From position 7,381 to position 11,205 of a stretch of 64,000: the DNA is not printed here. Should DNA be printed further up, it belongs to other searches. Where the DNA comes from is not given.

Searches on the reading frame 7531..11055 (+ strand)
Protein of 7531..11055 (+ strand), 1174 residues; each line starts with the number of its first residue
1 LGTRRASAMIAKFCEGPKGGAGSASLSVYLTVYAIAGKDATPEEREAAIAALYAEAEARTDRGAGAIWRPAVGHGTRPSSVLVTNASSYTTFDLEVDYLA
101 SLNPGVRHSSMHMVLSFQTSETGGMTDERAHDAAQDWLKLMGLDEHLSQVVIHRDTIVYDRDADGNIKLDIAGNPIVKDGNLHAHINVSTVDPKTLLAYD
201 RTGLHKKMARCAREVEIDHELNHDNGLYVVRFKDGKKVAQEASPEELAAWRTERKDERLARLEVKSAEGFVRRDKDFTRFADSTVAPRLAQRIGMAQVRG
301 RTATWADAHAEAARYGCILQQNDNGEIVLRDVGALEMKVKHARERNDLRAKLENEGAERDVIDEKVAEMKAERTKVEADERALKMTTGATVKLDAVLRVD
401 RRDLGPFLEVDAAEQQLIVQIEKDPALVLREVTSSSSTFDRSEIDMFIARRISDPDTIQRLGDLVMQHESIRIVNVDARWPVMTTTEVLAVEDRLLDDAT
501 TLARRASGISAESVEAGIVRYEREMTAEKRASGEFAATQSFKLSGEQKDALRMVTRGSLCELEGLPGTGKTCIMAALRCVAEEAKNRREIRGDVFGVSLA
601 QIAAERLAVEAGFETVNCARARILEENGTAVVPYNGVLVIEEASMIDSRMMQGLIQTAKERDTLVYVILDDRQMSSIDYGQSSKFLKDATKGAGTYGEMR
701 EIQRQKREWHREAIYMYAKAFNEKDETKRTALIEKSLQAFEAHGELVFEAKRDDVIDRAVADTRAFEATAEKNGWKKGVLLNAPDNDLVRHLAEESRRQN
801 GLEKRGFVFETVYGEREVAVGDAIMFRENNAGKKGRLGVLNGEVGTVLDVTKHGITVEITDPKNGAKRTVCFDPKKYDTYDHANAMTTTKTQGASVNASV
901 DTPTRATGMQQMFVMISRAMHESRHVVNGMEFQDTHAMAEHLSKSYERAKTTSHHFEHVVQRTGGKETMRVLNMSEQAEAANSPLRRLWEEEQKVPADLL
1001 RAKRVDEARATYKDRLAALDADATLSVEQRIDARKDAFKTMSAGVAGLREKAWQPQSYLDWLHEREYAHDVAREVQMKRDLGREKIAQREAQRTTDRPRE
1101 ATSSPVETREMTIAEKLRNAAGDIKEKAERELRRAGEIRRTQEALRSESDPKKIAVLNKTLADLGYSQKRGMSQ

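Call 13: search_protein_families(library=pfam, proteins=[window:7531-11055:+], max_evalue=0.01)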
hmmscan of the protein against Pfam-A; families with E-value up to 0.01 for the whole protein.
window:7531-11055:+ (1174 aa): 4 families
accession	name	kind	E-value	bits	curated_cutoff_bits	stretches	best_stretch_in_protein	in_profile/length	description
PF13604.12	AAA_30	-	4.3e-26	92.3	27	1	543-717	2-168/191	AAA domain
PF03432.20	Relaxase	-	7.1e-11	42.9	24.6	1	85-221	17-132/132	MobA/VirD2-like, nuclease domain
PF13245.12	AAA_19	-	7.9e-08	33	25.1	1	547-676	1-131/134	AAA domain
PF18335.7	SH3_13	-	0.00089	19.4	41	1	814-857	22-61/65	ATP-dependent RecD-like DNA helicase SH3 domain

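Call 66: search_protein_families(library=ncbifam, proteins=[window:7555-11055:+], max_evalue=0.001)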
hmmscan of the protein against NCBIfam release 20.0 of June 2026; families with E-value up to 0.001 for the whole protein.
window:7555-11055:+ (1166 aa): 7 families
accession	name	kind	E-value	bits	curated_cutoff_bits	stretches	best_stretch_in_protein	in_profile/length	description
TIGR02768.1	TraA_Ti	equivalog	1.2e-62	212.3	590.45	1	403-952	238-746/751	Ti-type conjugative transfer relaxase TraA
NF010464.0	PRK13889.1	subfamily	2e-41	141.8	1015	1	413-1142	238-928/992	conjugal transfer relaxase TraA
NF010402.0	PRK13826.1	subfamily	1.3e-37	129.2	1317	1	410-936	267-754/1102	Dtr system oriT relaxase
TIGR01448.2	helicase_RecD2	equivalog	9e-20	70.4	500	1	517-890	299-655/713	SF1B family DNA helicase RecD2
NF041893.1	TraI_MobP_relax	equivalog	1.2e-18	67.3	250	2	173-332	117-246/502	TraI/MobA(P) family conjugative relaxase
TIGR01447.1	recD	equivalog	1.2e-13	50.6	310.15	1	629-699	265-340/597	exodeoxyribonuclease V subunit alpha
NF008127.0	PRK10875.1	equivalog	2.3e-08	33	671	0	629-672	272-314/619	exodeoxyribonuclease V subunit alpha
